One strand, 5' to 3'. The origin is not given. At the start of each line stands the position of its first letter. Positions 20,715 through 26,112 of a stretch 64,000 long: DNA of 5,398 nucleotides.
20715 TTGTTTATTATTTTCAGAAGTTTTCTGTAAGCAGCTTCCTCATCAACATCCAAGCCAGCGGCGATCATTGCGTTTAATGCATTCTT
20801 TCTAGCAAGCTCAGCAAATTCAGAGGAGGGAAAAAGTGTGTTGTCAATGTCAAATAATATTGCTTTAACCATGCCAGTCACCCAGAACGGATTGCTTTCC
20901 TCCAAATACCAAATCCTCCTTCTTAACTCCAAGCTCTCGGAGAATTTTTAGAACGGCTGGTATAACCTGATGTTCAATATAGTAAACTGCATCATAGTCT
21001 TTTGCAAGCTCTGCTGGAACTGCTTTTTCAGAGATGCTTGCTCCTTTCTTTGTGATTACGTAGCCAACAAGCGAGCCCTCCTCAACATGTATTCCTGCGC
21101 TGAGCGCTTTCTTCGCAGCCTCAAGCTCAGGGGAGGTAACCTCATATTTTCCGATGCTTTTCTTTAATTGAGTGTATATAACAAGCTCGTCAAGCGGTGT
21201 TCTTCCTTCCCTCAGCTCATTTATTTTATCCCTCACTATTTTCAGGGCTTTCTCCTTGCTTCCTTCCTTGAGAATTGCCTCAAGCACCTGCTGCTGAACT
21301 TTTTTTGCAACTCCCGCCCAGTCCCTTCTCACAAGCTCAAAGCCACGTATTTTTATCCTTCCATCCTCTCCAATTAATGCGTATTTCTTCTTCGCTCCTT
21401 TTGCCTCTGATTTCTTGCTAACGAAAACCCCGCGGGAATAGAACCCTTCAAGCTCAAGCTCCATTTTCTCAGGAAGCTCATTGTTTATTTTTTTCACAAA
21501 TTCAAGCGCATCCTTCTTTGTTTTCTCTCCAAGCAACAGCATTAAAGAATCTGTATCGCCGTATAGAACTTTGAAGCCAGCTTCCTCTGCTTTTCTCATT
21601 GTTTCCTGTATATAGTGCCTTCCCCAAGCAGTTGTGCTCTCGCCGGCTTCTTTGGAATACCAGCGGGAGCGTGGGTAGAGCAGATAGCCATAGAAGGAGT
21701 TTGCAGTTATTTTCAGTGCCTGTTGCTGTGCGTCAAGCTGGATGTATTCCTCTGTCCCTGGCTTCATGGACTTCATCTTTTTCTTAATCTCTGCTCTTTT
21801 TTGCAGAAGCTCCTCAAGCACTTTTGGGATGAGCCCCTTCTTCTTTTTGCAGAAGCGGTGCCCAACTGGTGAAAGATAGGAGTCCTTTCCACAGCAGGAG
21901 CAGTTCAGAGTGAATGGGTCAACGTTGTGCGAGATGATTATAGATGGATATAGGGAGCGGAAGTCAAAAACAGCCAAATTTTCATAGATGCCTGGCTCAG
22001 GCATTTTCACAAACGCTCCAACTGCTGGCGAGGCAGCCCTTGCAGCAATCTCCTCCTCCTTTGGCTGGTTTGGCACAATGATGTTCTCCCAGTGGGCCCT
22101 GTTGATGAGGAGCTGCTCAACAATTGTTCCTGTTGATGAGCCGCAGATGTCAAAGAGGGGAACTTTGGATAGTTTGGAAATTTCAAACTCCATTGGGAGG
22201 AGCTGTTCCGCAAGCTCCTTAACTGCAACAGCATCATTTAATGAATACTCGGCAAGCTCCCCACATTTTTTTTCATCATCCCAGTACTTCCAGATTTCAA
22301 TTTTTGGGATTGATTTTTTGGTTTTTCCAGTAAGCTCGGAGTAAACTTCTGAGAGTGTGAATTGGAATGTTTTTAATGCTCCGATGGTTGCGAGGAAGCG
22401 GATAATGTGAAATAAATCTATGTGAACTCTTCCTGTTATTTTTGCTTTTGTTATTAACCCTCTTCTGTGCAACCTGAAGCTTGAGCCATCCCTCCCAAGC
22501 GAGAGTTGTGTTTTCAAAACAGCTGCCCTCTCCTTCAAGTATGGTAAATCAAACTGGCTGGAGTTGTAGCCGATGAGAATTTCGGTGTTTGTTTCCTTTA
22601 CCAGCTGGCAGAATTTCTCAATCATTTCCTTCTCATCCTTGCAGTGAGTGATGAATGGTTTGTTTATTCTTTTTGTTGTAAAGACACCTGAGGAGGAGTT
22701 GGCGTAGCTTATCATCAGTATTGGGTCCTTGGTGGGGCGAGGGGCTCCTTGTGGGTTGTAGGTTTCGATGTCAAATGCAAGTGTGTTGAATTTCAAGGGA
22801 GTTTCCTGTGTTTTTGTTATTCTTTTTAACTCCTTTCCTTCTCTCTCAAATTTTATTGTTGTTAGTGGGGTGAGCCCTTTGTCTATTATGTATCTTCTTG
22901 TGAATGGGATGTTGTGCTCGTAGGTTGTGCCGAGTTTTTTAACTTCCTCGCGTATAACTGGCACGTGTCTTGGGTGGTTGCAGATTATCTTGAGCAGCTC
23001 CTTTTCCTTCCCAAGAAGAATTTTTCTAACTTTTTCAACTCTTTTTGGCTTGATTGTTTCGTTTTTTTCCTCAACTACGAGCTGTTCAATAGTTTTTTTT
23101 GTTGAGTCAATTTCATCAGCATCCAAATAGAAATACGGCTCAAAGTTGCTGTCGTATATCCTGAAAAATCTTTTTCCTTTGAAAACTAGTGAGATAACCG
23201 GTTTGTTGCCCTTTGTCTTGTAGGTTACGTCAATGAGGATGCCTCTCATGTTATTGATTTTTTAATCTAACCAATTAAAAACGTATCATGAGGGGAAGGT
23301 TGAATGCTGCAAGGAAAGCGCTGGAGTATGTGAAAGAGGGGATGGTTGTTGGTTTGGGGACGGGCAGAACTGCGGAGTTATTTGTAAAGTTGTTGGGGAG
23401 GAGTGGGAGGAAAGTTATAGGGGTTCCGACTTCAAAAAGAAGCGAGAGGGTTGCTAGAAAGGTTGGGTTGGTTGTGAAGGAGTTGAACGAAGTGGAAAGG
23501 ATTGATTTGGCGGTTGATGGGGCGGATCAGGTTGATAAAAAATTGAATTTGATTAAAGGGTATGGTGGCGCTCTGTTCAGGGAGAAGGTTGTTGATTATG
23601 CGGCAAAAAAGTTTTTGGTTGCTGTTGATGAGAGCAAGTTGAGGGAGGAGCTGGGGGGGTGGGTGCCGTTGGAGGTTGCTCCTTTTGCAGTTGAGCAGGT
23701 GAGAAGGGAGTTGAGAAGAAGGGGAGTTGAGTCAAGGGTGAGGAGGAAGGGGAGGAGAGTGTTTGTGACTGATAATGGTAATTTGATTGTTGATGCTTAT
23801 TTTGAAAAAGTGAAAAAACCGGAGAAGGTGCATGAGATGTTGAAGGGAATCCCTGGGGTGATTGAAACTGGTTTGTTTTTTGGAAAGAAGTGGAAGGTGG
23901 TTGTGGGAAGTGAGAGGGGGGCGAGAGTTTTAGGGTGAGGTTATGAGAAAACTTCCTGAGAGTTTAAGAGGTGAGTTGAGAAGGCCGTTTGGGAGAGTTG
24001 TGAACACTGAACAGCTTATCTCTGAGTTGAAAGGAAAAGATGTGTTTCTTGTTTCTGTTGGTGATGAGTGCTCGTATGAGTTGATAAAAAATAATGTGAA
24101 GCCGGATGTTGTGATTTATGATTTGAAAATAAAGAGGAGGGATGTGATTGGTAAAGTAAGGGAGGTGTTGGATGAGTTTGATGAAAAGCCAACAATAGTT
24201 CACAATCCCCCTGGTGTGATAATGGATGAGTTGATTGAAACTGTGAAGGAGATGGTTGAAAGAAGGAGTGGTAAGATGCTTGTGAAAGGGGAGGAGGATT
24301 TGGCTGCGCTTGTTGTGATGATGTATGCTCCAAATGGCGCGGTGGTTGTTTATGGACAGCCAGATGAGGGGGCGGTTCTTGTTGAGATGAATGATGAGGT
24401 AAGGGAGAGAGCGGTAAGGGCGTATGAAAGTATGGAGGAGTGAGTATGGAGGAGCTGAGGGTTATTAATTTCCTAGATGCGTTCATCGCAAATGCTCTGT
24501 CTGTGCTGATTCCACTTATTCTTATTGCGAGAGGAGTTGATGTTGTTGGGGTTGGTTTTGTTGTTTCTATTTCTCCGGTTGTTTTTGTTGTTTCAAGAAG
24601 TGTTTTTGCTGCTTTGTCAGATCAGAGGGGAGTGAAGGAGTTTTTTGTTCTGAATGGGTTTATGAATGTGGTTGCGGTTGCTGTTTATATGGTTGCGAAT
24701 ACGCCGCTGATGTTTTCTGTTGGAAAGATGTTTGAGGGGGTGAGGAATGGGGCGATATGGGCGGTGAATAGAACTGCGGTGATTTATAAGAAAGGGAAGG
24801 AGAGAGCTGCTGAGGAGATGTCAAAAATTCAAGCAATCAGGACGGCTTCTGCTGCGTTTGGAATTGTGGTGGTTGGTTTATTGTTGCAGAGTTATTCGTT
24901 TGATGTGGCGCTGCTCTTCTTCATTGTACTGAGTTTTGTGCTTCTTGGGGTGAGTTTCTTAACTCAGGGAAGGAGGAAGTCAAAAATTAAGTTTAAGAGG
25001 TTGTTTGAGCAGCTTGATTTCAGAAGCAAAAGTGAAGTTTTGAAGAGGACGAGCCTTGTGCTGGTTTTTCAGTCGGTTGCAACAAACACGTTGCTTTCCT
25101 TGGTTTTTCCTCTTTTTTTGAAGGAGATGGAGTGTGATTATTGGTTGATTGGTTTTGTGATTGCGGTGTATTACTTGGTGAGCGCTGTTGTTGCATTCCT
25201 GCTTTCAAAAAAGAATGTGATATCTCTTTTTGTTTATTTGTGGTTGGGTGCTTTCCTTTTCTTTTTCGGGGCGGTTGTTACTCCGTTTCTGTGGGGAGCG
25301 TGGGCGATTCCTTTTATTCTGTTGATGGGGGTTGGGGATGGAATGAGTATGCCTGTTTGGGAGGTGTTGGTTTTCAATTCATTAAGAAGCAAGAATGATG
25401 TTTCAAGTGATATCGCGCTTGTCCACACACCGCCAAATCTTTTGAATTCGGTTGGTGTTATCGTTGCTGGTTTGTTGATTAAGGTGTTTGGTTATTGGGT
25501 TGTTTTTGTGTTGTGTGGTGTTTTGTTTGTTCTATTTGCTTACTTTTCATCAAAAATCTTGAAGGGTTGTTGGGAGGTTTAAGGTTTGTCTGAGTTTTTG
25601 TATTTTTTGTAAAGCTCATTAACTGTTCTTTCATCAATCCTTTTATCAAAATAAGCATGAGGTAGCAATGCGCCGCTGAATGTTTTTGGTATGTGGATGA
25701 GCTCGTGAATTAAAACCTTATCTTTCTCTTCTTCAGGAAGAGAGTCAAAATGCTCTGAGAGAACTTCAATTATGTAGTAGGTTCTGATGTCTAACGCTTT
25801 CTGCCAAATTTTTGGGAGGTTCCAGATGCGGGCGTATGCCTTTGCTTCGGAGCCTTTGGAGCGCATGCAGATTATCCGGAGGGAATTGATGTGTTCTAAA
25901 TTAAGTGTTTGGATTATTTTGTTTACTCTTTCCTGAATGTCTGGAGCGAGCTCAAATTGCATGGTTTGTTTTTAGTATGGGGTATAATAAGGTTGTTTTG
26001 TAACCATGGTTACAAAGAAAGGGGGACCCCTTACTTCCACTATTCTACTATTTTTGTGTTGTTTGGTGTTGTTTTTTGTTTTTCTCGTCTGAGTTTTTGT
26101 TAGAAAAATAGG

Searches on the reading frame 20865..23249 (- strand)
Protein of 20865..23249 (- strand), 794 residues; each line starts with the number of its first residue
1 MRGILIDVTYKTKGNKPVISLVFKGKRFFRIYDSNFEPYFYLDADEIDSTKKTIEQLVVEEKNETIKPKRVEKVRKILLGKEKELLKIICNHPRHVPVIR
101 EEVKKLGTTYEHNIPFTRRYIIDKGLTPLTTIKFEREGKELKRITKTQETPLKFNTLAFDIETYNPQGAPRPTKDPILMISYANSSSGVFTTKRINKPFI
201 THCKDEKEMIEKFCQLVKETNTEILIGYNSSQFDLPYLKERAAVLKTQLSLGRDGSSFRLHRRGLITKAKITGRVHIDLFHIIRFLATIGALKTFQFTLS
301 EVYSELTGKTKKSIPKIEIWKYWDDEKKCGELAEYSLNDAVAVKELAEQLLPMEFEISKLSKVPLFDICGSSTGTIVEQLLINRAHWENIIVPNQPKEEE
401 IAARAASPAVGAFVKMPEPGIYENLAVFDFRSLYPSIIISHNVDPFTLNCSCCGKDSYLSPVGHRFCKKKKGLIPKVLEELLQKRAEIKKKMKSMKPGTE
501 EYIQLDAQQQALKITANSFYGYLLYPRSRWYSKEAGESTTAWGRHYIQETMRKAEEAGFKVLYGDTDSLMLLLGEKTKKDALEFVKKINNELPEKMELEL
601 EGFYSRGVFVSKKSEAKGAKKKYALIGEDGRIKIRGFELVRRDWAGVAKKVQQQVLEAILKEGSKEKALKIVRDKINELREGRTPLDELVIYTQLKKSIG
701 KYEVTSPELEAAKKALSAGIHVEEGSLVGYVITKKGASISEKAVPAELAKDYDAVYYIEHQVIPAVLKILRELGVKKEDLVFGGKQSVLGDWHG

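Call 7: search_protein_families(library=pfam, proteins=[window:20865-23249:-], max_evalue=0.01)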
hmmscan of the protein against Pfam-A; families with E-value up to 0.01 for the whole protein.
window:20865-23249:- (794 aa): 4 families
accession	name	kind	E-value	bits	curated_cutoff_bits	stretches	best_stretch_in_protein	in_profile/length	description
PF00136.26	DNA_pol_B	-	6.8e-69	233.2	23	1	375-772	13-452/453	DNA polymerase family B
PF03104.25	DNA_pol_B_exo1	-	1.2e-29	103.9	23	1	108-284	2-229/242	DNA polymerase family B, exonuclease domain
PF13482.12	RNase_H_2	-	1.6e-06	28.6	22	1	159-350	3-164/165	RNase_H superfamily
PF10108.15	DNA_pol_B_exo2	-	7.2e-06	26.3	24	1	187-248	22-78/213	Predicted 3'-5' exonuclease related to the exonuclease domain of PolB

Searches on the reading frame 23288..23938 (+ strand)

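Call 7: search_protein_families(library=pfam, proteins=[window:23288-23938:+], max_evalue=0.01)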
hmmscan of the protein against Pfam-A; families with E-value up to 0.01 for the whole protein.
window:23288-23938:+ (216 aa): 2 families
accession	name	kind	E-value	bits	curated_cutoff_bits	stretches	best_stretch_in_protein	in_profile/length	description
PF06026.20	Rib_5-P_isom_A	-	1.5e-58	197.7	26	1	45-211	2-173/173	Ribose 5-phosphate isomerase A (phosphoriboisomerase A)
PF00455.28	DeoRC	-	0.0015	18.9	31.8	0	6-39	8-41/160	DeoR C terminal sensor domain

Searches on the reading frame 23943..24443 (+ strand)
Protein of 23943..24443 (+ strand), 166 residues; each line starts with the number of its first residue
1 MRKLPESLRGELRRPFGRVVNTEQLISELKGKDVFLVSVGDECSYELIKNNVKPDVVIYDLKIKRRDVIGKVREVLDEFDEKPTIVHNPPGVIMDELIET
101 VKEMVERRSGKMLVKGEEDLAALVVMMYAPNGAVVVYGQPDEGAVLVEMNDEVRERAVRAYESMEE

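Call 7: search_protein_families(library=pfam, proteins=[window:23943-24443:+], max_evalue=0.01)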
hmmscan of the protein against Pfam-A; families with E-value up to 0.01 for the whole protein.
window:23943-24443:+ (166 aa): 1 family
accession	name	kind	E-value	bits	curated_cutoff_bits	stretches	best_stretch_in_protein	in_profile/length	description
PF04019.17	DUF359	-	2.5e-33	114.8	25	1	44-164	2-125/126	Protein of unknown function (DUF359)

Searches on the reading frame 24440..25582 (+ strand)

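Call 7: search_protein_families(library=pfam, proteins=[window:24440-25582:+], max_evalue=0.01)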
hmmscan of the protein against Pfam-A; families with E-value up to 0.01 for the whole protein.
window:24440-25582:+ (380 aa): 1 family
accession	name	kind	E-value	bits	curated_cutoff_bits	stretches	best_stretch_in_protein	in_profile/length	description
PF07690.21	MFS_1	-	3.6e-23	82.5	33.4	1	9-315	4-323/347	Major Facilitator Superfamily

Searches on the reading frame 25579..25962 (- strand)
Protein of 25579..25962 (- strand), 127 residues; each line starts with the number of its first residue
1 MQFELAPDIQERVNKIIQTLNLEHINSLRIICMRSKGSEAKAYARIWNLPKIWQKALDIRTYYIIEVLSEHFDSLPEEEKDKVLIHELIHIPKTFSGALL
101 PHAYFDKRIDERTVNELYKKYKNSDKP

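Call 7: search_protein_families(library=pfam, proteins=[window:25579-25962:-], max_evalue=0.01)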
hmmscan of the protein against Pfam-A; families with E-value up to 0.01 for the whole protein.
window:25579-25962:- (127 aa): 1 family
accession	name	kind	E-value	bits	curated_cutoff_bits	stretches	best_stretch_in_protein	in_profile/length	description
PF18894.6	PhageMetallopep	-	2.3e-23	83.2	23.7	1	2-103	2-111/134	Putative phage metallopeptidase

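Call 8: find_encoding_contigs(protein=window:25579-25962:-, flank=10000, max_places=10)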
Protein window:25579-25962:- (127 aa): no gene with exactly this product is on record in the collection.
